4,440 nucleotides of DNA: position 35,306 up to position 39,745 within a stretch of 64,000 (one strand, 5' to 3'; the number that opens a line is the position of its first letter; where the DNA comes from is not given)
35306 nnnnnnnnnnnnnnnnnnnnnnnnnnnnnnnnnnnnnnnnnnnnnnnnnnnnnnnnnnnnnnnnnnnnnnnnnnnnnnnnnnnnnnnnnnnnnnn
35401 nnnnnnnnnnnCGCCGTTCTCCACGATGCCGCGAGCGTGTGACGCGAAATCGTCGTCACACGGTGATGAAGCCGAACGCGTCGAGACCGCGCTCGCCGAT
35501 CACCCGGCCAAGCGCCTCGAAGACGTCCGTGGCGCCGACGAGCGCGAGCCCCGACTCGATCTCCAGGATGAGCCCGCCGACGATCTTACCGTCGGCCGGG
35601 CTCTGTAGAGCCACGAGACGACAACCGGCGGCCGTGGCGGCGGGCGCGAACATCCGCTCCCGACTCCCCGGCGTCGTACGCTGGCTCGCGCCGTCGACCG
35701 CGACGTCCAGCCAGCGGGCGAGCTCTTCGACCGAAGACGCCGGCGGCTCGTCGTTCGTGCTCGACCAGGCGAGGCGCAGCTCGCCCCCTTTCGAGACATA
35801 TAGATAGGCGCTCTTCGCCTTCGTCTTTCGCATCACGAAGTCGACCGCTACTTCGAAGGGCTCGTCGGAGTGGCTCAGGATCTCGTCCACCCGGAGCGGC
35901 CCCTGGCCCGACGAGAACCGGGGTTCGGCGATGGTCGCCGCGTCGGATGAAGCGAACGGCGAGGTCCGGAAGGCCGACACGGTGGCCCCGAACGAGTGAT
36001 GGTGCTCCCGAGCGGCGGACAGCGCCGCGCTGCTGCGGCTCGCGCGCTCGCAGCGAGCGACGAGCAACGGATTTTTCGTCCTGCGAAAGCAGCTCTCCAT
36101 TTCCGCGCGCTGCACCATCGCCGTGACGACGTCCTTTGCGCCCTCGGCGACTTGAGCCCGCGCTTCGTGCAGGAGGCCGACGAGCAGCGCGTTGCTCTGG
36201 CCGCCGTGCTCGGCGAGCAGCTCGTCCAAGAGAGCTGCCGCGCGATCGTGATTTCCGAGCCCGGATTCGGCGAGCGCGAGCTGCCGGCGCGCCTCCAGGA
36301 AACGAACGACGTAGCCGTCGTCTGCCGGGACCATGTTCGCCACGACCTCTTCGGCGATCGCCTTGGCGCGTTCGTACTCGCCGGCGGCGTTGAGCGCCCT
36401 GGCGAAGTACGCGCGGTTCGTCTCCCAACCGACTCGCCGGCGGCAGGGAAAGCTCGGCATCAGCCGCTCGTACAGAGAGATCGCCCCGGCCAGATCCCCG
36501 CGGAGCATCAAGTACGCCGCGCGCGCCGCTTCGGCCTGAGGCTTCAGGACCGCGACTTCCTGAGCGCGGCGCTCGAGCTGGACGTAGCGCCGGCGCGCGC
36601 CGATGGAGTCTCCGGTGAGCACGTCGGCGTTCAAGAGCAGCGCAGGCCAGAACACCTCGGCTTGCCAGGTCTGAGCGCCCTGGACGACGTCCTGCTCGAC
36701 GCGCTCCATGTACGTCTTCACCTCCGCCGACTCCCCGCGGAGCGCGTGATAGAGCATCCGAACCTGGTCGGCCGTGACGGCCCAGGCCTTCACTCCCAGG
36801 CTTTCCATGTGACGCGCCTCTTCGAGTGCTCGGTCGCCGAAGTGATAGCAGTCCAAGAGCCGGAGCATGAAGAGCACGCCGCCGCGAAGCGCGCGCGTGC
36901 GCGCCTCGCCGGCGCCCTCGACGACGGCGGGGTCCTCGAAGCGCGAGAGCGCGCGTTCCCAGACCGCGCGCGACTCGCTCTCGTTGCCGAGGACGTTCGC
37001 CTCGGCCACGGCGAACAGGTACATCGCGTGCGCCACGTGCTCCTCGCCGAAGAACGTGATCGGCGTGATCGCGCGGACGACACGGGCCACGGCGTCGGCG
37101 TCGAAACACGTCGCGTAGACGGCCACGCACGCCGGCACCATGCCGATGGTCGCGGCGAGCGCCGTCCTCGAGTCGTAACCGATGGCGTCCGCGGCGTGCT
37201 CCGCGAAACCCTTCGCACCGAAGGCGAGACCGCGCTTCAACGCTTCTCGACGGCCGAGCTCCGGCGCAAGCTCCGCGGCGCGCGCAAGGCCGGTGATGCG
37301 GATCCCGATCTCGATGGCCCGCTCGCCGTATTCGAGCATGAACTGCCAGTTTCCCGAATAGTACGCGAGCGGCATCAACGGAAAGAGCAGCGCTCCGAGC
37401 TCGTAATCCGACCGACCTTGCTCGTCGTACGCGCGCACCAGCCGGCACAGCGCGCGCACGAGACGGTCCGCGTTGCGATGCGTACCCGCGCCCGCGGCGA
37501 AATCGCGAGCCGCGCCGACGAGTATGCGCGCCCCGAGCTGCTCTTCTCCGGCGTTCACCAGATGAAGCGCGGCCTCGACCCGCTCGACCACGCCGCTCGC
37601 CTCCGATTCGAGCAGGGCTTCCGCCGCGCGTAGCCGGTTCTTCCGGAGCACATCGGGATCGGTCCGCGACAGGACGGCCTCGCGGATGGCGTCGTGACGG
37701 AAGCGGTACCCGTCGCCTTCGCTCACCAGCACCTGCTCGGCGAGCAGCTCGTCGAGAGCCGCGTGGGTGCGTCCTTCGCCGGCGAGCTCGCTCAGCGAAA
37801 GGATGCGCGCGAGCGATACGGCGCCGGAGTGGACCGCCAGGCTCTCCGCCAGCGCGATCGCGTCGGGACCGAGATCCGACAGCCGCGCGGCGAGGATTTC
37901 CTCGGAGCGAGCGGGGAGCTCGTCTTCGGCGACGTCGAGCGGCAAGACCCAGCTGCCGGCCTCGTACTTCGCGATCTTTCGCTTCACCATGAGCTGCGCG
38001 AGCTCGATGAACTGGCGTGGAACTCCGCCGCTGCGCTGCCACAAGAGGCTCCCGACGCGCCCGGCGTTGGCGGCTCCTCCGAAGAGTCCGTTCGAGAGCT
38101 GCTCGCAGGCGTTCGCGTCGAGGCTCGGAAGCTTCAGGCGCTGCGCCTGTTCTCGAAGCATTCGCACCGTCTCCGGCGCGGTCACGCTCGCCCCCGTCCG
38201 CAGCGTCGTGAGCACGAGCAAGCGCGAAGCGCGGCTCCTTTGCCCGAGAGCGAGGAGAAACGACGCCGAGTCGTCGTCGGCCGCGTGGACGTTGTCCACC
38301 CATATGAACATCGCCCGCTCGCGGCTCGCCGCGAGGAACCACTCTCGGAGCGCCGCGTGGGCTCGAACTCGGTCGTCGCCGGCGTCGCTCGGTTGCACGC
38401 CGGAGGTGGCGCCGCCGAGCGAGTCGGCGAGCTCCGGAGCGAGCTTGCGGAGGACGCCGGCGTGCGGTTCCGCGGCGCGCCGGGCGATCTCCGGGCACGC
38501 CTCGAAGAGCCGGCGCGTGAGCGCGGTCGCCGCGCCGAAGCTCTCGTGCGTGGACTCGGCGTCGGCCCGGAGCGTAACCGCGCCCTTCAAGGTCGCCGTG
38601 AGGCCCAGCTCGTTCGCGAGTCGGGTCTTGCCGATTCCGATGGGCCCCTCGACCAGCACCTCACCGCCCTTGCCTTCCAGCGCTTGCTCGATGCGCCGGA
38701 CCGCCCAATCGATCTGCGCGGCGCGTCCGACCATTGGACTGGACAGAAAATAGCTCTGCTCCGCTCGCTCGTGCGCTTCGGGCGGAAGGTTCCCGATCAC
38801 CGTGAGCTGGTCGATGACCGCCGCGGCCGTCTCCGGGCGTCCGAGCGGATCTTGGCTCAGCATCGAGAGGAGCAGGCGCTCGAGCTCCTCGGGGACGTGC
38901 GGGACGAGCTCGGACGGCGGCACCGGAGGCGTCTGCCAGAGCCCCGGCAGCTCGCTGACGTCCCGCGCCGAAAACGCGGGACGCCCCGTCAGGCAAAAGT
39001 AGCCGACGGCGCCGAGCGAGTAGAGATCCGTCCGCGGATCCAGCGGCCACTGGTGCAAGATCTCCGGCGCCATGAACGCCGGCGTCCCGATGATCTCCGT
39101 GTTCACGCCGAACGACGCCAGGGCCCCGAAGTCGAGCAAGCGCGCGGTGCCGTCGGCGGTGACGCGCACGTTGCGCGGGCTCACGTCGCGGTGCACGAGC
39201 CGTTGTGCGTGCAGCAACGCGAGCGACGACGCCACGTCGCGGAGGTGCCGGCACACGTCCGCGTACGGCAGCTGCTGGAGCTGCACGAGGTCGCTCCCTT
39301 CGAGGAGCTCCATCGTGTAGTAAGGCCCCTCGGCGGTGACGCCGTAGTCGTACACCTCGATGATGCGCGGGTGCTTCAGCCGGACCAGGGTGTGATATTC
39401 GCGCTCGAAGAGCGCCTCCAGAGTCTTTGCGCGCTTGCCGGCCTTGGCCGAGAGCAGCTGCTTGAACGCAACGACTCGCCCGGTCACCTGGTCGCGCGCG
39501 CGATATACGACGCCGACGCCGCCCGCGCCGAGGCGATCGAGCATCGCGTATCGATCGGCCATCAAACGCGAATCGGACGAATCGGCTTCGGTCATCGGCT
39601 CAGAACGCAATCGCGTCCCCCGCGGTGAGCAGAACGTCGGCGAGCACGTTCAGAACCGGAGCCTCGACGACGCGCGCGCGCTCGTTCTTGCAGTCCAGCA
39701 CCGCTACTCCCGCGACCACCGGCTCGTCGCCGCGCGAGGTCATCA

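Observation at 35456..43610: Tandem pair of ~1350-aa Ser/Thr-kinase / STAND-type NTPase / helical-repeat / GAF-like proteins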

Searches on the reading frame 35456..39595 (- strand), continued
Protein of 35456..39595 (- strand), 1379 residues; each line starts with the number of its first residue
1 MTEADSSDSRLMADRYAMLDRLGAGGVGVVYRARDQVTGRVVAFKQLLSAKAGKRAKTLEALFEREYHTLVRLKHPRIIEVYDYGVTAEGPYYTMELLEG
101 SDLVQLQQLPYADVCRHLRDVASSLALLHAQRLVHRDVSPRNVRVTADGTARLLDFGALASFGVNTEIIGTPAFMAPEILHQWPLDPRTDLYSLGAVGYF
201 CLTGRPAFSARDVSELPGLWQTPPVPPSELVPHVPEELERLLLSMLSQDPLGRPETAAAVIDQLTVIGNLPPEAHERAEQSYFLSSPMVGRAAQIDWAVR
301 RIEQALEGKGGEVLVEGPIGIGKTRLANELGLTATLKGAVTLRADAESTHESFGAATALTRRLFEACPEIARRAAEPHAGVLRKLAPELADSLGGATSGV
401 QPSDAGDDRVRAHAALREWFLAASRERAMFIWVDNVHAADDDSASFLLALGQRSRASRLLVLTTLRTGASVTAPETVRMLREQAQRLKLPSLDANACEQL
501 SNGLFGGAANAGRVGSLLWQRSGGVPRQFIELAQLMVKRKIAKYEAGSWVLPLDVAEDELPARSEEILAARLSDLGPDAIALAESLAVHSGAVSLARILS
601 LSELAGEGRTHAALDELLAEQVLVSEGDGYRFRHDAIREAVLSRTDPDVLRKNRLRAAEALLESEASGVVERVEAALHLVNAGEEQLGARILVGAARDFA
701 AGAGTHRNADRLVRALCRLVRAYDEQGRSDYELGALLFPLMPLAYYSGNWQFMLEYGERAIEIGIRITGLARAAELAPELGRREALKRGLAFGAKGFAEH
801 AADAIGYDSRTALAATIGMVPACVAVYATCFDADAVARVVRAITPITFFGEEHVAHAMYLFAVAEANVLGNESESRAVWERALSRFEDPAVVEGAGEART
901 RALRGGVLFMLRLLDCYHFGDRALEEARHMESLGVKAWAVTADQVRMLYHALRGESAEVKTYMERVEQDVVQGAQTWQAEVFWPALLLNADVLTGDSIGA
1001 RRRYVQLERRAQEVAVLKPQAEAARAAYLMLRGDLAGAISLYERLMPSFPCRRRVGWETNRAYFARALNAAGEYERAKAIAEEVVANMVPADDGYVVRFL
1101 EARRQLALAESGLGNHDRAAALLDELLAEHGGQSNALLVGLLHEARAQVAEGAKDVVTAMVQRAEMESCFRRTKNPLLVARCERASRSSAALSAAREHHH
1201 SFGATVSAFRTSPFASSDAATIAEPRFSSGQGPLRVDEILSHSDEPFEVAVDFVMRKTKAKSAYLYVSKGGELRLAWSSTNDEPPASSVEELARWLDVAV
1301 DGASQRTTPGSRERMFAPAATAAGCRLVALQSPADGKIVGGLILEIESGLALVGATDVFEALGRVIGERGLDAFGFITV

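Call 75: find_encoding_contigs(protein=P0005, flank=6000, max_places=3)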
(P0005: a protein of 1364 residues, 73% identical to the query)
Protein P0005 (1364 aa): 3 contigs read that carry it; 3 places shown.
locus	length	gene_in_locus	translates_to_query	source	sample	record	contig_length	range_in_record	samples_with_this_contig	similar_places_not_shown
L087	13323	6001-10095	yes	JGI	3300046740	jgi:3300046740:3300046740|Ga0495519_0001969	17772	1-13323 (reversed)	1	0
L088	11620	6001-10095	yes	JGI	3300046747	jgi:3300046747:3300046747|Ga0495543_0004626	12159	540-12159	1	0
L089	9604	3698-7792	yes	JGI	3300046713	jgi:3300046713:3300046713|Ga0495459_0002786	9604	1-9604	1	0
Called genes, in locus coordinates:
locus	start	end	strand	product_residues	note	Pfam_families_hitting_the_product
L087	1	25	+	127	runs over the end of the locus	-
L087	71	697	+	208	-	PF13689:DUF4154 (weak)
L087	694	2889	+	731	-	PF07715:Plug, PF00593:TonB_dep_Rec_b-barrel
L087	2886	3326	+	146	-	-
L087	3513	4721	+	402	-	PF01053:Cys_Met_Meta_PP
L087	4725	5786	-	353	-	PF00478:IMPDH (faint), PF03060:NMO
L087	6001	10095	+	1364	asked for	PF00069:Pkinase, PF07714:PK_Tyr_Ser-Thr, PF13191:AAA_16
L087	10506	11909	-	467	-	PF03062:MBOAT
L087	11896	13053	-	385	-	-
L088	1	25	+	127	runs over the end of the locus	-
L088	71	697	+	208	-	PF13689:DUF4154 (weak)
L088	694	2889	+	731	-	PF07715:Plug, PF00593:TonB_dep_Rec_b-barrel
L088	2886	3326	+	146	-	-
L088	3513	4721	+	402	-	PF01053:Cys_Met_Meta_PP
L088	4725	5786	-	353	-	PF00478:IMPDH (faint), PF03060:NMO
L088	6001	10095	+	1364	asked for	PF00069:Pkinase, PF07714:PK_Tyr_Ser-Thr, PF13191:AAA_16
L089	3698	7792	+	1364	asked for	PF00069:Pkinase, PF07714:PK_Tyr_Ser-Thr, PF13191:AAA_16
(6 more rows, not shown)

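Call 76: find_encoding_contigs(protein=P0006, flank=6000, max_places=2)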
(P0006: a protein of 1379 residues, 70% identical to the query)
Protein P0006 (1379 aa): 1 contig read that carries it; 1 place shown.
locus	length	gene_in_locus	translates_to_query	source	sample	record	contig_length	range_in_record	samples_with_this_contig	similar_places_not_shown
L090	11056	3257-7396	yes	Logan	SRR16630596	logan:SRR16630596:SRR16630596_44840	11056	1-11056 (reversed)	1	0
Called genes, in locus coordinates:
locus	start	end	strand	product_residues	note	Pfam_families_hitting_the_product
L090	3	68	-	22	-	?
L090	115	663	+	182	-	-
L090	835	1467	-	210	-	-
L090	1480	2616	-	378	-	-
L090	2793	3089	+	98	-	PF14542:Acetyltransf_CG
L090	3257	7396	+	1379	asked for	PF00069:Pkinase, PF07714:PK_Tyr_Ser-Thr, PF13191:AAA_16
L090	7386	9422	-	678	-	PF00069:Pkinase, PF07714:PK_Tyr_Ser-Thr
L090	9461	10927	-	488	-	-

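Call 84: find_related_loci(query=window:35456-39595:-, collection=metagenome_contigs, flank=6000)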
Query window:35456-39595:- (1379 aa) in metagenome_contigs; peptide patterns used: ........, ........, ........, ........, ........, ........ (x = any residue, [..] = any of these).
129 stretches matched a pattern; 45 encode a relative of the query (tblastn E <= 1e-3); 44 distinct loci.
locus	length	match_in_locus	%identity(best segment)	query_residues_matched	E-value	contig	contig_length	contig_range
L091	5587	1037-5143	73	4-1378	0e+0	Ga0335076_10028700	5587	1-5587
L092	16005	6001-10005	34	3-1352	0e+0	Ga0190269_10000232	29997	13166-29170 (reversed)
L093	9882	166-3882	34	14-1246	1e-171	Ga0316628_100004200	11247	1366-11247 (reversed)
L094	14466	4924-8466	35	12-1184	2e-168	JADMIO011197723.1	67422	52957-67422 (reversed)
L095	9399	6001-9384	35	8-1128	4e-161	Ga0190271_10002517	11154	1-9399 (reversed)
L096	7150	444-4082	33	5-1203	3e-160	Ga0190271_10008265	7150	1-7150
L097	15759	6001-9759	32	11-1297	2e-148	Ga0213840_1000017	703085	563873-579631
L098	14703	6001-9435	33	14-1179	9e-134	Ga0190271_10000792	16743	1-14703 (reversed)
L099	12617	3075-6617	32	7-1189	7e-137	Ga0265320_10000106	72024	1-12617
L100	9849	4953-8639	33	15-1226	1e-131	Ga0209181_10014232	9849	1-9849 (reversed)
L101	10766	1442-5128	33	15-1226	6e-131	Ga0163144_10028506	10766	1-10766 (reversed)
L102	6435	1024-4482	31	5-1158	1e-128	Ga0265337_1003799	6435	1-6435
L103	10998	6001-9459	31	5-1158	3e-128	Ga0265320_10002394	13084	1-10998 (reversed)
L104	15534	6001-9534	31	10-1189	1e-126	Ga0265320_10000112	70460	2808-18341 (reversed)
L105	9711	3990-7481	39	9-1184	3e-124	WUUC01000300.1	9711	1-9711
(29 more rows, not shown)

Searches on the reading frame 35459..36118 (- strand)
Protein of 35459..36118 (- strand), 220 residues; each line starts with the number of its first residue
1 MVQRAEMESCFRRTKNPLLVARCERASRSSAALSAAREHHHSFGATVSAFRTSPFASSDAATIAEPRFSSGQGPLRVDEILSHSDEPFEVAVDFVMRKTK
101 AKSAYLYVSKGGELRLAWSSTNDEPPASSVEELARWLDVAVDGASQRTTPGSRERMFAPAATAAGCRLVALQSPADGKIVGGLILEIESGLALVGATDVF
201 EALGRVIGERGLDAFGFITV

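Call 41: predict_structure(alignment_id=A3)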
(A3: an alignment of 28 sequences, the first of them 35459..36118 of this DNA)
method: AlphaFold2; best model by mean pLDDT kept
length: 220 residues; sequences in the alignment: 28
mean_pLDDT: 76.3   pTM: 0.62
mean pLDDT of the five models: 76.3, 74.8, 74.4, 74.0, 74.0
residues with pLDDT >= 90: 84; 70-90: 70; 50-70: 33; < 50: 33
segments of 3 or more residues with pLDDT < 50: 37-59, 65-69
pLDDT, mean of each block of 10 residues (from residue 1): 75 75 73 52 37 43 47 68 89 92 95 93 93 94 79 58 88 92 92 85 92 67
secondary structure, 60 per line:
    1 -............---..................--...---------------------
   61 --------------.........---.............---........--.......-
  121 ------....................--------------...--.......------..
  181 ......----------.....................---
elements in order: H2-13 H17-34 H75-83 H87-99 E103-110 E113-119 H127-146 E161-163 E166-172 E179-186 H197-217

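Call 43: fold_search(model_id=the predicted structure, library=pdb)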
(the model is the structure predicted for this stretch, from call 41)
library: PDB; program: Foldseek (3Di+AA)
matches with E <= 10: 1024; with E <= 0.001: 0
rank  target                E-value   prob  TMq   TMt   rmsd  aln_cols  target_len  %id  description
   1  6oap_B                1.4e-03  1.00  0.41  0.32   8.5       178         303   12  Crystal structure of a dual sensor histidine kinase in the green-light absorbing Pg state (released 2019-09-18)
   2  3e0y_B                1.4e-03  1.00  0.38  0.51   6.0       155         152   13  The crystal structure of a conserved domain from a protein of Geobacter sulfurreducens PCA (released 2008-09-30)
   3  8u64_A                1.8e-03  1.00  0.39  0.20   8.2       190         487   16  Cryo-EM structure of PsBphP in Pfr state, medial PSM only (released 2024-08-21)
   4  6ob8_A                1.8e-03  1.00  0.36  0.28  10.4       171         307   13  Crystal structure of a dual sensor histidine kinase in green light illuminated state (released 2019-09-18)
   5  8ejv_B                1.8e-03  0.93  0.26  0.24  11.9       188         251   10  The crystal structure of Pseudomonas putida PcaR in complex with succinate (released 2024-03-20)
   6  7jrj_I                2.0e-03  0.99  0.37  0.27  20.9       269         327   18  Chlamydomonas reinhardtii radial spoke head and neck (recombinant) (released 2020-12-16)
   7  8u64_B                2.3e-03  1.00  0.40  0.21   8.0       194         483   16  Cryo-EM structure of PsBphP in Pfr state, medial PSM only (released 2024-08-21)
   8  4rq9                  2.6e-03  1.00  0.40  0.30   7.8       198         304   19  Crystal structure of the chromophore-binding domain of Stigmatella aurantiaca bacteriophytochrome (Thr289His mutant) in  (released 2016-05-11)
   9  3k2n_A                4.2e-03  1.00  0.41  0.49   9.0       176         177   15  The crystal structure of sigma-54-dependent transcriptional regulator domain from Chlorobium Tepidum TLS (released 2010-01-19)
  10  6bap_A                4.4e-03  1.00  0.41  0.21   8.0       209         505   19  Stigmatella aurantiaca bacterial phytochrome PAS-GAF-PHY, T289H mutant (released 2018-09-19)
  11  6jwp_G                4.4e-03  1.00  0.36  0.39   9.3       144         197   15  crystal structure of EGOC (released 2019-12-11)
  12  4g3v_A                4.7e-03  1.00  0.39  0.50  10.2       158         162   11  Crystal structure of A. Aeolicus nlh2 gaf domain in an inactive state (released 2013-05-29)
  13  3e0y_A                4.7e-03  1.00  0.37  0.50   7.3       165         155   12  The crystal structure of a conserved domain from a protein of Geobacter sulfurreducens PCA (released 2008-09-30)
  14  6p58_A                4.7e-03  0.99  0.32  0.44  11.8       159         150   14  Dark and Steady State-Illuminated Crystal Structure of Cyanobacteriochrome Receptor PixJ at 150K (released 2019-12-18)
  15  9e6a_B                5.3e-03  0.96  0.31  0.28  10.3       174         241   16  Pseudomonas putida KT2440 IclR-type transcription factor (PP_2609) (released 2025-11-12)
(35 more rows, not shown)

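Call 45: search_protein_families(library=pfam, alignment_id=A3, max_evalue=1)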
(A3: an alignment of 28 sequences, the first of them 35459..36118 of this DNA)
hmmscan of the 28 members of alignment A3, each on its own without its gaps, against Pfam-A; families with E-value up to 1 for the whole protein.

A. member 1, window:35459-36118:- (220 aa): 2 families
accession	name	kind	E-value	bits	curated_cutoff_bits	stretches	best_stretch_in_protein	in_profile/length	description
PF13492.12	GAF_3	-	0.044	14.6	27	1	88-161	6-81/129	GAF domain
PF18087.6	RuBisCo_chap_C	-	0.28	11.4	25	1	84-124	84-123/138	Rubisco Assembly chaperone C-terminal domain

B. families by the number of members that match (of 28 scanned): 11 families
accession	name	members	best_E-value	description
PF13492.12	GAF_3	9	0.0012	GAF domain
PF17853.6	GGDEF_2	1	0.015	GGDEF-like domain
PF13428.12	TPR_14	1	0.021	Tetratricopeptide repeat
PF02954.25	HTH_8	1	0.055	Bacterial regulatory protein, Fis family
PF13185.12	GAF_2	1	0.057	GAF domain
PF22341.1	GSPE_N1E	1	0.076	GSPII protein E, N1E domain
PF24180.1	Avr2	1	0.098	Effector protein Avr2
PF02743.24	dCache_1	1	0.15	Cache domain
PF10581.15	Synapsin_N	1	0.19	Synapsin N-terminal region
PF18087.6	RuBisCo_chap_C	1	0.28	Rubisco Assembly chaperone C-terminal domain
PF09957.15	VapB_antitoxin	1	0.76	Bacterial antitoxin of type II TA system, VapB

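Call 68: search_protein_representatives(alignment_id=A3)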
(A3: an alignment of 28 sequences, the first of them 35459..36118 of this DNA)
Query: 28 sequences, 197 profile positions. Proteins with E-value up to 0.001 (for the whole library): 1528; up to 1e-10: 753; up to 1e-30: 48. The best 150 are listed.
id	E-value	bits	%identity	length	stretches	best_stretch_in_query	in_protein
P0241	2.8e-49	183.9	-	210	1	1-197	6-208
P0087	3.8e-49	183.4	-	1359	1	1-191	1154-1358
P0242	6.8e-49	182.6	-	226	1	1-193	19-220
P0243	7.5e-48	179.2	-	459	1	1-195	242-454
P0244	1.6e-47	178.1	-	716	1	1-193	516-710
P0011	6.7e-46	172.8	-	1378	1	1-197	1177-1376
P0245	8.5e-45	169.2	-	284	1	1-196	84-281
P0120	7.1e-44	166.2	-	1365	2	3-186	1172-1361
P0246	1.2e-43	165.5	-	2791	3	2-191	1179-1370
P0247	2.8e-43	164.2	-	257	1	2-193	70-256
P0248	8.6e-43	162.7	-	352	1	2-193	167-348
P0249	4.1e-42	160.5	-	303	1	2-195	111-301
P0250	1.2e-41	158.9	-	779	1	2-192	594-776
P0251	5.2e-41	156.9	-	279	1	3-197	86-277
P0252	1.4e-40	155.4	-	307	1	1-192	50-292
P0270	2.1e-32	128.7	-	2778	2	5-192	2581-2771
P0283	3.8e-30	121.4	-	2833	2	2-191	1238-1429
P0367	7.4e-22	94.4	-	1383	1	2-191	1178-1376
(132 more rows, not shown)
